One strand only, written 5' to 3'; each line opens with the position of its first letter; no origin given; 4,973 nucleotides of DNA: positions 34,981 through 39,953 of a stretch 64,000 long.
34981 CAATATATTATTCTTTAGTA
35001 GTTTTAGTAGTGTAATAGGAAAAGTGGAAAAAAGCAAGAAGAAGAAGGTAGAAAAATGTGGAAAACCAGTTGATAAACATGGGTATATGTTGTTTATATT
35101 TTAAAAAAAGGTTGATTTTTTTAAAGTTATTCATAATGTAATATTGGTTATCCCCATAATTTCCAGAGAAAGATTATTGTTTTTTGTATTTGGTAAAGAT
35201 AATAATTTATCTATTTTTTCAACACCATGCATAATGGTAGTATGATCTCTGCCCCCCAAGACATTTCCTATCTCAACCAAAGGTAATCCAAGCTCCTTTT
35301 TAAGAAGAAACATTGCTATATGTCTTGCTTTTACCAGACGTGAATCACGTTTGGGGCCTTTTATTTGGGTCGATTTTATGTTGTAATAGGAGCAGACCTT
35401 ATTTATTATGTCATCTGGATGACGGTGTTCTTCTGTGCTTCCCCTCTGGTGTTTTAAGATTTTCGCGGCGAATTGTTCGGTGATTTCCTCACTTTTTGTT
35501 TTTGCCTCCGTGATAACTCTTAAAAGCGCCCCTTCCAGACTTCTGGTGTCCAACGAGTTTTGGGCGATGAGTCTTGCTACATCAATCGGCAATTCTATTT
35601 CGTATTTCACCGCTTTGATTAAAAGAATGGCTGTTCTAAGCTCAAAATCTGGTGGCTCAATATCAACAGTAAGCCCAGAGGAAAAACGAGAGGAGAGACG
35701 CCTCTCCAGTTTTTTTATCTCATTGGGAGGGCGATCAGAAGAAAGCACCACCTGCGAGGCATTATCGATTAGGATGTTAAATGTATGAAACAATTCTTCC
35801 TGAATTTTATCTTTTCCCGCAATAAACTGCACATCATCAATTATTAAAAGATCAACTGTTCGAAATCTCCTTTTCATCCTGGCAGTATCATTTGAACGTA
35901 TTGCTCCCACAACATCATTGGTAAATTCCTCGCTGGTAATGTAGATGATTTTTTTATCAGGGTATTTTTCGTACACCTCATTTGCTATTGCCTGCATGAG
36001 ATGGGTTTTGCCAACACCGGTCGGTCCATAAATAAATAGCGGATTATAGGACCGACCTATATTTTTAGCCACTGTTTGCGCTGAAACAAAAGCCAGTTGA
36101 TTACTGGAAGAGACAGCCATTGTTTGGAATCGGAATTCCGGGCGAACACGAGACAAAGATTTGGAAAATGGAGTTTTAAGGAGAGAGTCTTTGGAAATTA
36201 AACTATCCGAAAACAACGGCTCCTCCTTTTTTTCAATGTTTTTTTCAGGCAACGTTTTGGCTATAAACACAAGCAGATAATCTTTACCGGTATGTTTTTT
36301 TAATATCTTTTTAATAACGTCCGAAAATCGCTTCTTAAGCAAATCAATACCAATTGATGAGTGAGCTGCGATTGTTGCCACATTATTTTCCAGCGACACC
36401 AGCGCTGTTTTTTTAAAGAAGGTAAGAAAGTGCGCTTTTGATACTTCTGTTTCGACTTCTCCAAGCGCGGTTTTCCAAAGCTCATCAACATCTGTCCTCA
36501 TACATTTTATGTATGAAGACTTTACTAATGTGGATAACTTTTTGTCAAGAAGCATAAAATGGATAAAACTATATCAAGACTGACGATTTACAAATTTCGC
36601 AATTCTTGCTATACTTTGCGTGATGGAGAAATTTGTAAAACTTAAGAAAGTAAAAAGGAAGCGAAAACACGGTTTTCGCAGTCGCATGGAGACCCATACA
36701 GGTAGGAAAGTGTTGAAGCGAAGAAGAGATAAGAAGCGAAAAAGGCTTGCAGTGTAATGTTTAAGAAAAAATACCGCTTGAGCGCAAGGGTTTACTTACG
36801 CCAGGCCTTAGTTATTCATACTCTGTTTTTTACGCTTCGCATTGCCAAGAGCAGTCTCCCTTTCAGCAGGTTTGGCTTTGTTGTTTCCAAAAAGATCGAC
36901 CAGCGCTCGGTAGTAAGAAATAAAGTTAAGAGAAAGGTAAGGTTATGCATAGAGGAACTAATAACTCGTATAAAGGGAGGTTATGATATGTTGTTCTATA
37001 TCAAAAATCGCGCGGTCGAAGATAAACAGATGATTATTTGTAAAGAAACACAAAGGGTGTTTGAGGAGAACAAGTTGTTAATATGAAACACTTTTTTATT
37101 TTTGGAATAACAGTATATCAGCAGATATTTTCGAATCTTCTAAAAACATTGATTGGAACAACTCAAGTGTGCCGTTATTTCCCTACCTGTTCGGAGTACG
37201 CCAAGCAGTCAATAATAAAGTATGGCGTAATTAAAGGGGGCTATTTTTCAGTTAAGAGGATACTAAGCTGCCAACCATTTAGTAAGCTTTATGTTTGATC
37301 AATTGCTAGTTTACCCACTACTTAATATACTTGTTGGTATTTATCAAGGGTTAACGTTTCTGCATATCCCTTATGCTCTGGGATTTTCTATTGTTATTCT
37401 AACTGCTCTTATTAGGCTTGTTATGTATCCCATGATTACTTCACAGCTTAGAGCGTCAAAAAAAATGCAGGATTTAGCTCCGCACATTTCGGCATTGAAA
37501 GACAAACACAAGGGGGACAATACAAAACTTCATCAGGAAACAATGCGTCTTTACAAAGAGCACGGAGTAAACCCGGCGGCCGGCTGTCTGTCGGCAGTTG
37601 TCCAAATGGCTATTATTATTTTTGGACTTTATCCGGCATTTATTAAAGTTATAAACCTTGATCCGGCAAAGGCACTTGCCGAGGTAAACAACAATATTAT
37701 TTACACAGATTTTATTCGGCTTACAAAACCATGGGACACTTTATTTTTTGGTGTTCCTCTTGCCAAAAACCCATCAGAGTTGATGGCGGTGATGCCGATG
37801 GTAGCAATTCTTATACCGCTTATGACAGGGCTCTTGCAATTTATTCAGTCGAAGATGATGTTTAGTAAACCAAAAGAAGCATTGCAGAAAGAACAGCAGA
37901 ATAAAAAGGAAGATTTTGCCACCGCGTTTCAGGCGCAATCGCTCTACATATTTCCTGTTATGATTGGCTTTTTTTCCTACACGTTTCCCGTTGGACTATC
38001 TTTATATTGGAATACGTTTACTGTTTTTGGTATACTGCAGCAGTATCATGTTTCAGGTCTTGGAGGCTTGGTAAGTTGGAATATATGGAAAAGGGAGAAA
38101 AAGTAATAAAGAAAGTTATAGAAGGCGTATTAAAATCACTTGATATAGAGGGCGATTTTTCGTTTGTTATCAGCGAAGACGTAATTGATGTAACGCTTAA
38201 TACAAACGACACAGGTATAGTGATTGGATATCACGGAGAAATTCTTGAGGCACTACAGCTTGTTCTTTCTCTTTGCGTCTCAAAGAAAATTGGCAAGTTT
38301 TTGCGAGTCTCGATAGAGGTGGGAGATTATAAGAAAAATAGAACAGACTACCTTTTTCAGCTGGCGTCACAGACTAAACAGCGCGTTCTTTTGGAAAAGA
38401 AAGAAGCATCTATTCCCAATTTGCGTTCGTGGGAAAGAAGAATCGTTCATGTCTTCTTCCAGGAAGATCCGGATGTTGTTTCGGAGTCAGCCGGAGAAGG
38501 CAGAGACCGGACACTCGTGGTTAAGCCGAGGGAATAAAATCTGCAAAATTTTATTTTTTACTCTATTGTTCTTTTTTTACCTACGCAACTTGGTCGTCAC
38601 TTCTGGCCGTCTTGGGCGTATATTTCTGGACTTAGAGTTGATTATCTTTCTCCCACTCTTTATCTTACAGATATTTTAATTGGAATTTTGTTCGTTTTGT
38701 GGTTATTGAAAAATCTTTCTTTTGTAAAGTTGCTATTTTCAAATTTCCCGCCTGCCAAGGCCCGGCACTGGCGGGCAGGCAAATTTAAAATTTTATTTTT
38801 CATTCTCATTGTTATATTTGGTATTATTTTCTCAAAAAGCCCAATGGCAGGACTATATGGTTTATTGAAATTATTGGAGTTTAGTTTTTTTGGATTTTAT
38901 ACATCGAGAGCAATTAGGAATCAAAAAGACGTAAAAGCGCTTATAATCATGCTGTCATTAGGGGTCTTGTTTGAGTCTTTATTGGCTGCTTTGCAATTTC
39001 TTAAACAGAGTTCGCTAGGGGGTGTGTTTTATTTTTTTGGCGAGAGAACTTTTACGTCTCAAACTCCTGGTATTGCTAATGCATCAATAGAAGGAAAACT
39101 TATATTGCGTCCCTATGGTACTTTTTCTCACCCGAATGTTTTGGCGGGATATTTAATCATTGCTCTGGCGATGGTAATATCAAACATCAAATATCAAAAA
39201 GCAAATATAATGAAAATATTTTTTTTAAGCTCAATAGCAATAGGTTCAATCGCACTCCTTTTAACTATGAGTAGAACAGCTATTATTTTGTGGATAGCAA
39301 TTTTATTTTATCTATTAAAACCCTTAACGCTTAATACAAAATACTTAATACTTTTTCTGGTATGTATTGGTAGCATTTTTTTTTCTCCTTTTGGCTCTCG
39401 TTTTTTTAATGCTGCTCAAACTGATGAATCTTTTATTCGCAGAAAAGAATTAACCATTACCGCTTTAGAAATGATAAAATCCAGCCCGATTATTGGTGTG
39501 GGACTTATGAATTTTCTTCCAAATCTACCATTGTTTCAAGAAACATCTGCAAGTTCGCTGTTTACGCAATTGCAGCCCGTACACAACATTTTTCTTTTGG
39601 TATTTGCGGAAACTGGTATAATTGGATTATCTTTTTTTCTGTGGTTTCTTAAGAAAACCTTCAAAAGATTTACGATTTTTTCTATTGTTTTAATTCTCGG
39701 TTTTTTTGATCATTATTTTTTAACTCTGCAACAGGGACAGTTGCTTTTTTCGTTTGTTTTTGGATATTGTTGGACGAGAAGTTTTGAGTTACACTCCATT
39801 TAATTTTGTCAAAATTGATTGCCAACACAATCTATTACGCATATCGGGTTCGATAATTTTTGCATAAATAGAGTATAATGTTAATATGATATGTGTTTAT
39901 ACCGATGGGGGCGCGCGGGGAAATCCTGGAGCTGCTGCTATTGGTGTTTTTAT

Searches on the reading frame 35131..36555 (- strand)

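Call 55: search_protein_families(library=pfam, proteins=[window:35131-36555:-], max_evalue=0.00001)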
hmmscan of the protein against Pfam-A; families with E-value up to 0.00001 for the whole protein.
window:35131-36555:- (474 aa): 8 families
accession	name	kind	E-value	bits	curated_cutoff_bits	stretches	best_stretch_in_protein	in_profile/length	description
PF00308.24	Bac_DnaA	-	9.6e-64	214.9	23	1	139-298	3-162/162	Bacterial DnaA ATPAse domain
PF08299.17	Bac_DnaA_C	-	1.7e-24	86.1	31.5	1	380-448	1-69/69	Bacterial dnaA protein helix-turn-helix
PF00004.35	AAA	-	1.7e-09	38.7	21.2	1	174-292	2-124/131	ATPase family associated with various cellular activities (AAA)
PF01695.23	IstB_IS21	-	6.8e-09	36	24.1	1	173-276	95-195/238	IstB-like ATP binding protein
PF13173.12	AAA_14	-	1e-07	32.4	27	1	171-290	3-114/129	AAA domain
PF11638.13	DnaA_N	-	3.7e-07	30.2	24.6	1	25-86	2-64/65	DnaA N-terminal domain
PF13401.12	AAA_22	-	1.5e-06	29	27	0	172-265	7-114/130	AAA domain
PF01637.24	ATPase_2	-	2.5e-06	27.9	33.2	0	169-209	19-57/225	ATPase domain predominantly from Archaea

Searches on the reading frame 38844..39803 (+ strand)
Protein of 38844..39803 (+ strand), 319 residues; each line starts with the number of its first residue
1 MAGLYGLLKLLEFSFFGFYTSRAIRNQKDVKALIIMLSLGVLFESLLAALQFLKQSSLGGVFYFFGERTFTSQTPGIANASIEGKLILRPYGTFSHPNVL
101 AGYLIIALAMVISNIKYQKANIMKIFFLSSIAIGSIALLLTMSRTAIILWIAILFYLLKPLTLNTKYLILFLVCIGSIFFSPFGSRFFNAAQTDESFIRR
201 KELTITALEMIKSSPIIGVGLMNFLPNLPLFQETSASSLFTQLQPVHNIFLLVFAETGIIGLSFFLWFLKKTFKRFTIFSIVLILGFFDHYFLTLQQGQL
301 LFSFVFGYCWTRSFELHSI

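Call 55: search_protein_families(library=pfam, proteins=[window:38844-39803:+], max_evalue=0.00001)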
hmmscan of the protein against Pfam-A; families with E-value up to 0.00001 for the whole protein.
window:38844-39803:+ (319 aa): 1 family
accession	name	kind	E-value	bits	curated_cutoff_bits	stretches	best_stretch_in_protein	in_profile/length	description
PF04932.20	Wzy_C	-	3.7e-18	66.2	31.7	1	131-266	3-149/149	O-Antigen ligase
